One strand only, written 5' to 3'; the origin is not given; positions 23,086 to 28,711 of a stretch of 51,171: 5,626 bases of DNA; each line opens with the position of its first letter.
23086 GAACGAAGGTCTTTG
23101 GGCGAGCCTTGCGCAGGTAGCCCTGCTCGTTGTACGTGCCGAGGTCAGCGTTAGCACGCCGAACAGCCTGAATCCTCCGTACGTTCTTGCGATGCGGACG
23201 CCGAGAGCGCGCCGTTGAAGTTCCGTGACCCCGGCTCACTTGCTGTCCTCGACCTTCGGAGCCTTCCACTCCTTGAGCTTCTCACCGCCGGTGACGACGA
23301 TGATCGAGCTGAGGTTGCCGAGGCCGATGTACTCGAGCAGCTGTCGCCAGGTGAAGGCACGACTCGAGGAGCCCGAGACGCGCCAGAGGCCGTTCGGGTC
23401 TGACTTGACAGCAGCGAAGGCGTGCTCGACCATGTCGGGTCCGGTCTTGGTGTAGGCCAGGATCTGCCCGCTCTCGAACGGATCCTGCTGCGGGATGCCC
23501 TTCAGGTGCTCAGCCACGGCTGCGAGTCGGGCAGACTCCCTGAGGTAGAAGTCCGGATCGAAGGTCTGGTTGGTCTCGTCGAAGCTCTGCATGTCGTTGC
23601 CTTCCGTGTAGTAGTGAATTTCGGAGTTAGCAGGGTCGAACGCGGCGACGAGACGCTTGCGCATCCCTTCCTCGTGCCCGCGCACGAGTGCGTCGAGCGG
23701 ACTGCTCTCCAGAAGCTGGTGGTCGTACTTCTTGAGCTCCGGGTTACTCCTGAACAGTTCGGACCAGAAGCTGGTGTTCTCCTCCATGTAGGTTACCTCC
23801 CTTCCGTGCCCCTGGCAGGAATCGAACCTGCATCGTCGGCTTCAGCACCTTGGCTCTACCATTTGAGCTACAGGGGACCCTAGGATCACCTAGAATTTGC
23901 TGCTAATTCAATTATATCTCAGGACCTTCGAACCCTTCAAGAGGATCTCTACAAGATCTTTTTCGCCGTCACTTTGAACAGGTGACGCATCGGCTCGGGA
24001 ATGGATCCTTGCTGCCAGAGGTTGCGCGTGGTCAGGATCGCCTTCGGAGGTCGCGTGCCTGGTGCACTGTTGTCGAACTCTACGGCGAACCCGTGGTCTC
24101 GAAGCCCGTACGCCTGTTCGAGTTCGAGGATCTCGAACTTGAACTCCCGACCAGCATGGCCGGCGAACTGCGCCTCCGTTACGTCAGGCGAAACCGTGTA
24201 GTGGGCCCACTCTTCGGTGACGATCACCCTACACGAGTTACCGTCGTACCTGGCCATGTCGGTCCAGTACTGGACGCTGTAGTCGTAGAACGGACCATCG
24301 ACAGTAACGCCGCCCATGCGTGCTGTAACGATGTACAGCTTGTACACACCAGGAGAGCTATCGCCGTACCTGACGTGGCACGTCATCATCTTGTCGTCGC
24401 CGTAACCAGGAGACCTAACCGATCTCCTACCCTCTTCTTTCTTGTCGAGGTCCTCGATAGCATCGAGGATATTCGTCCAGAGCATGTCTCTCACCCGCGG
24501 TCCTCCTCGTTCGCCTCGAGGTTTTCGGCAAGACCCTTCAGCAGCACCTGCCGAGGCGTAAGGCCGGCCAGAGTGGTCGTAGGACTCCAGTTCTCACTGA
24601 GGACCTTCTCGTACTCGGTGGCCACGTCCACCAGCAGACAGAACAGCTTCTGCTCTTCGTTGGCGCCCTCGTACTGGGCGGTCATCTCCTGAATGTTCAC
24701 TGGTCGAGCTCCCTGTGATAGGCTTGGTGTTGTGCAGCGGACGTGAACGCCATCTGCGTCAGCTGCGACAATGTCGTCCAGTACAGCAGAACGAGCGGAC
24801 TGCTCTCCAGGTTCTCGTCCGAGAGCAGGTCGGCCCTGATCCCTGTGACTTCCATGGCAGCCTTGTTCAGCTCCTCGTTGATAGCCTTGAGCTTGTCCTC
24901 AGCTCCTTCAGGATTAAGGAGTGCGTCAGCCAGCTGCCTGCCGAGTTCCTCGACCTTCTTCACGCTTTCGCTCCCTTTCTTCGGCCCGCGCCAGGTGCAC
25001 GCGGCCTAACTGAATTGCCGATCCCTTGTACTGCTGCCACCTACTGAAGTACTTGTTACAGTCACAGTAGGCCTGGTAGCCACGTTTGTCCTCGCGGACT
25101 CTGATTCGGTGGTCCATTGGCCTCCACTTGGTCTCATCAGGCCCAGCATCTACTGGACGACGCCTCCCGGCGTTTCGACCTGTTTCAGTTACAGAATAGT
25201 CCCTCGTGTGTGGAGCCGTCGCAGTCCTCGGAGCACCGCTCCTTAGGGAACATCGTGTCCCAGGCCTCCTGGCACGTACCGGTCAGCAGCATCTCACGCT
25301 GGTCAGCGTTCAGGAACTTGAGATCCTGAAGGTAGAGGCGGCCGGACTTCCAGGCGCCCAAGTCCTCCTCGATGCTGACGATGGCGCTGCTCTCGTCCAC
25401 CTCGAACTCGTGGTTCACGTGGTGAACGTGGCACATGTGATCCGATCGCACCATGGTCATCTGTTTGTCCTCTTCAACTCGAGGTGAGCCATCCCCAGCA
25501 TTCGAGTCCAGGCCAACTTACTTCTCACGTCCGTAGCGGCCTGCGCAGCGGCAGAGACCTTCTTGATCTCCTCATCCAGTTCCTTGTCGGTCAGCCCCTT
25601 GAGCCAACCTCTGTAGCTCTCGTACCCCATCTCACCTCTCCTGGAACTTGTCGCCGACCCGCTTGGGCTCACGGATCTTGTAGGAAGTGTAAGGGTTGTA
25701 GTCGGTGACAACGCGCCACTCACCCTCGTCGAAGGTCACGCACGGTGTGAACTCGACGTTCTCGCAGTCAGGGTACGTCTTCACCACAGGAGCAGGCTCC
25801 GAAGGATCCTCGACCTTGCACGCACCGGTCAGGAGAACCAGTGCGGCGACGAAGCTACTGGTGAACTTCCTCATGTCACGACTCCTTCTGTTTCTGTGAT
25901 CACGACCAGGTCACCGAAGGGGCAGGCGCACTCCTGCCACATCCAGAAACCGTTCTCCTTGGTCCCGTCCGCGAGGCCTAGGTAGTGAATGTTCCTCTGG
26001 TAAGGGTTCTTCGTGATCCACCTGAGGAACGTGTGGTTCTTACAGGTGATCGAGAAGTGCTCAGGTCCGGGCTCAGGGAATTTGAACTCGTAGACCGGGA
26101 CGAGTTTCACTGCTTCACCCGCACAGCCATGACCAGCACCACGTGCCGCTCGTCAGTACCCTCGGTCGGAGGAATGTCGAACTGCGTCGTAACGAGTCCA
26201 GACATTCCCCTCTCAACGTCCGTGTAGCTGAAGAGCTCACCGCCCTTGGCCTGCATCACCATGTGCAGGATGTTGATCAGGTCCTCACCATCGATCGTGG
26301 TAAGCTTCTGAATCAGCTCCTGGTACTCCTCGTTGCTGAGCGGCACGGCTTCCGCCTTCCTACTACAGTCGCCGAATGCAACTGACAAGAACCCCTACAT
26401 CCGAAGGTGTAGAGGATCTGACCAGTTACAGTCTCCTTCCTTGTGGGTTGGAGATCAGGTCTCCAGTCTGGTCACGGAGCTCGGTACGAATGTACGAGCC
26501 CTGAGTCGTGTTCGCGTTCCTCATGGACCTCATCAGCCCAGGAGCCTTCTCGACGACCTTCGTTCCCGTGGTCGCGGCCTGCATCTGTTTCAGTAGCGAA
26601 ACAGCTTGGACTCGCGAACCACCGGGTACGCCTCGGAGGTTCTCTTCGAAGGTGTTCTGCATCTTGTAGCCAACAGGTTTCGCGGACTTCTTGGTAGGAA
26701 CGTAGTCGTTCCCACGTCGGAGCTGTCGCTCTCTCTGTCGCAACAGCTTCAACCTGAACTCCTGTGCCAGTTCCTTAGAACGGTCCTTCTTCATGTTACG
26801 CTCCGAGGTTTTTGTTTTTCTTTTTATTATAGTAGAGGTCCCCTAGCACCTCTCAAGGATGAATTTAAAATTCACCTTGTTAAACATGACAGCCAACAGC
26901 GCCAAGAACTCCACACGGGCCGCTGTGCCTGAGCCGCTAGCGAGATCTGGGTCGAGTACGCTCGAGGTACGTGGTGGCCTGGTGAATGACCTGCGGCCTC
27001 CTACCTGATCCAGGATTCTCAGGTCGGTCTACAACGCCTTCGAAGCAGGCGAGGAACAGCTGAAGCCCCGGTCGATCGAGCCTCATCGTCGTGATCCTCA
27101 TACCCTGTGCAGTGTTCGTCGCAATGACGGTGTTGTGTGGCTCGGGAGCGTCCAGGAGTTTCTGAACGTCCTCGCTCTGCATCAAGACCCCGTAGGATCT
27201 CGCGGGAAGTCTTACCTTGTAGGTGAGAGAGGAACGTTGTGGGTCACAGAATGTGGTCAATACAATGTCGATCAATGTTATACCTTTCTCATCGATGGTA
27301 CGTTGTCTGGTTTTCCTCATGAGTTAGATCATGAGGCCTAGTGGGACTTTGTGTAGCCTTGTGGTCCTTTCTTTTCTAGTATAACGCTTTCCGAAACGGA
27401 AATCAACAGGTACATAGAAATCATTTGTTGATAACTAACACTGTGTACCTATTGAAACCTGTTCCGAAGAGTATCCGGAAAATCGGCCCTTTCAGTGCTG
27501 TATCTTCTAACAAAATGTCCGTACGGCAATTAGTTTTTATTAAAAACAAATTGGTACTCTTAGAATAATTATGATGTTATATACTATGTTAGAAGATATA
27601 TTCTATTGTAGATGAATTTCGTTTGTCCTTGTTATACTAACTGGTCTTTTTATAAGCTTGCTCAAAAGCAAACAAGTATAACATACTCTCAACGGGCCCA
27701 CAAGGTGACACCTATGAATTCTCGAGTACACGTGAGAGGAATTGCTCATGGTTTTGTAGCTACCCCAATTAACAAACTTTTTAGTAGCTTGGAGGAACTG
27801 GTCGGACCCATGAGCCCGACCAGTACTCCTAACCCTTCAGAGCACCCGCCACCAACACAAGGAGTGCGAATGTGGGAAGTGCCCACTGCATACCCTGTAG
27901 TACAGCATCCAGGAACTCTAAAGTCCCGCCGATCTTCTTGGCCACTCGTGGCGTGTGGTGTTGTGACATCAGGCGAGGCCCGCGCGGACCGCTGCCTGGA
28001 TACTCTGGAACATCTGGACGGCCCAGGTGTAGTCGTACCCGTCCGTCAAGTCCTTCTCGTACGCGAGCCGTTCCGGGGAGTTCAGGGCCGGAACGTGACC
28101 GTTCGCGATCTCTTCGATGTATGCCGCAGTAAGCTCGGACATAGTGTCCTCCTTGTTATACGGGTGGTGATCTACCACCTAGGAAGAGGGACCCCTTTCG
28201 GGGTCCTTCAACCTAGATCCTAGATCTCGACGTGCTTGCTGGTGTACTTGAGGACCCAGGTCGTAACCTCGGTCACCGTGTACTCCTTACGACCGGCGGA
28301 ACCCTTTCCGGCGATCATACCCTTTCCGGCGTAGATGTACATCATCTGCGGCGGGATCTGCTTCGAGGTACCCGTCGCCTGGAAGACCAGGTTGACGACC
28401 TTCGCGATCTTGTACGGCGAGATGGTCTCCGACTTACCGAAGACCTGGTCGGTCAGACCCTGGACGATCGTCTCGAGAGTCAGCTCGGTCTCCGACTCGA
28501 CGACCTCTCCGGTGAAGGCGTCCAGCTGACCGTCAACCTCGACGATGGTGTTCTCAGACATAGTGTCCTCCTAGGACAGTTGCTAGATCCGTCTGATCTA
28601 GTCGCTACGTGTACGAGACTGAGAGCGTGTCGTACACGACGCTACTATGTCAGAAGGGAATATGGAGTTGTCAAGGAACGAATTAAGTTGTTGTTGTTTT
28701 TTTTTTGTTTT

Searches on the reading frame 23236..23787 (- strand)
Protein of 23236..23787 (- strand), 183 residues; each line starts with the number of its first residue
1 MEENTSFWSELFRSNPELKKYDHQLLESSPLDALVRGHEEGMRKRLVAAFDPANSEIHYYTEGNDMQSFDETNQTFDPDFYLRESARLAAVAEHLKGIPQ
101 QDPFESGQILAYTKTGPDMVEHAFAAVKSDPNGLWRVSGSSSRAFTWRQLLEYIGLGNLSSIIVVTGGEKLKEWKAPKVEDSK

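Call 16: search_protein_families(library=pfam, max_evalue=0.01, proteins=[window:23236-23787:-])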
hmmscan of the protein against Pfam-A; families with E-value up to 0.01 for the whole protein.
window:23236-23787:- (183 aa): 0 families

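Call 63: search_protein_families(library=phrogs, max_evalue=0.01, proteins=[window:23236-23787:-])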
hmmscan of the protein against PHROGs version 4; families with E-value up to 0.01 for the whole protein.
window:23236-23787:- (183 aa): 3 families
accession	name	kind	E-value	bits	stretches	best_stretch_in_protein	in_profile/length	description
phrog_1342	-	unknown function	1.8e-08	35.7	1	84-171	63-151/153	-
phrog_1010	-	unknown function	0.00013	22.6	1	134-172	115-153/205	-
phrog_33706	-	unknown function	0.00021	22.4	1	106-158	60-112/132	-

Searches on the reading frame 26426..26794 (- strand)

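Call 25: search_protein_families(library=phrogs, max_evalue=0.001, proteins=[window:26426-26794:-])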
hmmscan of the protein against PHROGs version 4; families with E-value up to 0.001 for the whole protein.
window:26426-26794:- (122 aa): 0 families

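Call 77: search_protein_families(library=pfam, max_evalue=5, proteins=[window:26426-26794:-])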
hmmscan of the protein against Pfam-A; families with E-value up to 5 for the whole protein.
window:26426-26794:- (122 aa): 1 family
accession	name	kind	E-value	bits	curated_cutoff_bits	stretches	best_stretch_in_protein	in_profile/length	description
PF18189.6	RIF5_SNase_2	-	0.058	13.5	25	1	37-107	94-164/179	TbRIF5 SNase domain 2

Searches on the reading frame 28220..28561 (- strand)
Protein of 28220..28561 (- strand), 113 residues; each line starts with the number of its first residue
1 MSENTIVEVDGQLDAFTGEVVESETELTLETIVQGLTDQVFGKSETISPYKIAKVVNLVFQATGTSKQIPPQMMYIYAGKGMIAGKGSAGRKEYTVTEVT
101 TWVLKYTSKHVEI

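Call 16: search_protein_families(library=pfam, max_evalue=0.01, proteins=[window:28220-28561:-])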
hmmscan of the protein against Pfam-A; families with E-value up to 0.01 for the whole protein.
window:28220-28561:- (113 aa): 0 families

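Call 25: search_protein_families(library=phrogs, max_evalue=0.001, proteins=[window:28220-28561:-])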
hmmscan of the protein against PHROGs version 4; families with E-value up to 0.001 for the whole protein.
window:28220-28561:- (113 aa): 0 families

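Call 45: search_solved_structures(query=window:28220-28561:-, max_evalue=10)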
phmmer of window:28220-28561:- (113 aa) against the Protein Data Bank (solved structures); distinct sequences matched with E-value up to 10: 0.

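Call 65: find_homologous_proteins(query=window:28220-28561:-, max_evalue=0.001)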
Query window:28220-28561:- (113 aa): 13 proteins with E <= 0.001 among 13 candidates.
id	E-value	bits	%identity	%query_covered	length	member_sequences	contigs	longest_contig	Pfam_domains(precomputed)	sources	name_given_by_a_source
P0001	2.2e-65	235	100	100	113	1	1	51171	-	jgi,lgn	-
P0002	5.7e-31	125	62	100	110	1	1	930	-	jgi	jgi:hypothetical protein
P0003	4.1e-30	122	60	100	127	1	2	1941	-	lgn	-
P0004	1.7e-29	120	55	100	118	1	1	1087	-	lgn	-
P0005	2.6e-28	116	61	91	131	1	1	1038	-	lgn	-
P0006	3.0e-26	109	59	100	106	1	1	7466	-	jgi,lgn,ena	-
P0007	4.8e-26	109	69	79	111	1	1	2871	-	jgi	jgi:hypothetical protein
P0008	4.3e-25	106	59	97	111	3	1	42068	-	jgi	jgi:hypothetical protein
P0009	6.8e-24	102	57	100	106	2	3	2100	-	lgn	-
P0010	2.8e-23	100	59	71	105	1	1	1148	-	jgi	jgi:hypothetical protein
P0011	4.0e-22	96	59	75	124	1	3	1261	-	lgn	-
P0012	5.1e-14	70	46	98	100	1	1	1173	-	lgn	-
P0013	7.1e-14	70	44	98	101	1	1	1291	-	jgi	jgi:hypothetical protein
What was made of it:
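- Tried and rejected: Early protein 28220-28561: homologues carry no annotation (call 65).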

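Call 74: predict_structure(alignment_id=A2)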
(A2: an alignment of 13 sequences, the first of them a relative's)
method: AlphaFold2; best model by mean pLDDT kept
length: 113 residues; sequences in the alignment: 13
mean_pLDDT: 80.4   pTM: 0.69
mean pLDDT of the five models: 80.4, 79.5, 79.5, 78.0, 74.4
residues with pLDDT >= 90: 68; 70-90: 16; 50-70: 8; < 50: 21
segments of 3 or more residues with pLDDT < 50: 1-14, 18-24
pLDDT, mean of each block of 10 residues (from residue 1): 40 45 60 90 94 94 89 95 93 95 91 70
secondary structure, 60 per line:
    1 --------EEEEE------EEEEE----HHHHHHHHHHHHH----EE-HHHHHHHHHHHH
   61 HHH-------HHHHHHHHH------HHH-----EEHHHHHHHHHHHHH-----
elements in order: E9-13 E20-24 H29-41 H49-63 H71-79 H96-108

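Call 76: fold_search(model_id=the predicted structure, library=pdb)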
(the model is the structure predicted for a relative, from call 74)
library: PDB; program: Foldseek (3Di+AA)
matches with E <= 10: 412; with E <= 0.001: 0
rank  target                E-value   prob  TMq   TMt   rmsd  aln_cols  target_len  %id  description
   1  3i5g_C                3.3e-02  0.93  0.42  0.32   5.5        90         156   13  Crystal structure of rigor-like squid myosin S1 (released 2009-07-28)
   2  3fwb_A                3.3e-02  0.92  0.45  0.35  10.8        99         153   10  Sac3:Sus1:Cdc31 complex (released 2009-04-14)
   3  1df0_A                5.8e-02  0.77  0.42  0.10  13.1       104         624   12  Crystal structure of M-Calpain (released 2000-06-21)
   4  1xvj_A                1.1e-01  0.66  0.38  0.39   4.6        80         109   12  Crystal Structure Of Rat alpha-Parvalbumin D94S/G98E Mutant (released 2005-09-20)
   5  3pn7_F                1.2e-01  0.63  0.35  0.28   5.4        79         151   14  Visualizing new hinges and a potential major source of compliance in the lever arm of myosin (released 2011-01-05)
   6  1zmz_MODEL_1_A        1.3e-01  0.51  0.41  0.46  13.7       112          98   11  Solution structure of the N-terminal domain (M1-S98) of human centrin 2 (released 2006-04-25)
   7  6ysy_B                1.4e-01  0.57  0.39  0.31   6.1        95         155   10  Skeletal Myosin bound to MPH-220, MgADP-VO4 (released 2021-03-03)
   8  1wdc_C                1.6e-01  0.51  0.33  0.26   5.6        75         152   13  SCALLOP MYOSIN REGULATORY DOMAIN (released 1996-07-11)
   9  1scm_C                1.6e-01  0.44  0.34  0.28   6.1        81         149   14  STRUCTURE OF THE REGULATORY DOMAIN OF SCALLOP MYOSIN AT 2.8 ANGSTROMS RESOLUTION (released 1994-04-30)
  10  1cdp                  1.6e-01  0.41  0.36  0.38   6.0        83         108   16  RESTRAINED LEAST SQUARES REFINEMENT OF NATIVE (CALCIUM) AND CADMIUM-SUBSTITUTED CARP PARVALBUMIN USING X-RAY CRYSTALLOGR (released 1990-10-15)
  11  3jvt_C                1.9e-01  0.47  0.35  0.27   5.6        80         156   12  Calcium-bound Scallop Myosin Regulatory Domain (Lever Arm) with Reconstituted Complete Light Chains (released 2009-12-01)
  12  1s3p                  1.9e-01  0.41  0.38  0.39   6.1        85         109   12  Crystal structure of rat alpha-parvalbumin S55D/E59D mutant (released 2004-09-07)
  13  6ncl_a0               1.9e-01  0.21  0.31  0.34   6.7        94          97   10  Near-atomic structure of icosahedrally averaged PBCV-1 capsid (released 2019-01-30)
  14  3i5f_C                2.0e-01  0.66  0.42  0.32   5.4        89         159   13  Crystal structure of squid MG.ADP myosin S1 (released 2009-08-04)
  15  1b7t_Z                2.0e-01  0.57  0.39  0.30   5.2        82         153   11  MYOSIN DIGESTED BY PAPAIN (released 1999-05-12)
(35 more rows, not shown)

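Call 77: search_protein_families(library=pfam, max_evalue=5, proteins=[window:28220-28561:-])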
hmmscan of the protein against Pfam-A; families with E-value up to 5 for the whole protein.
window:28220-28561:- (113 aa): 0 families
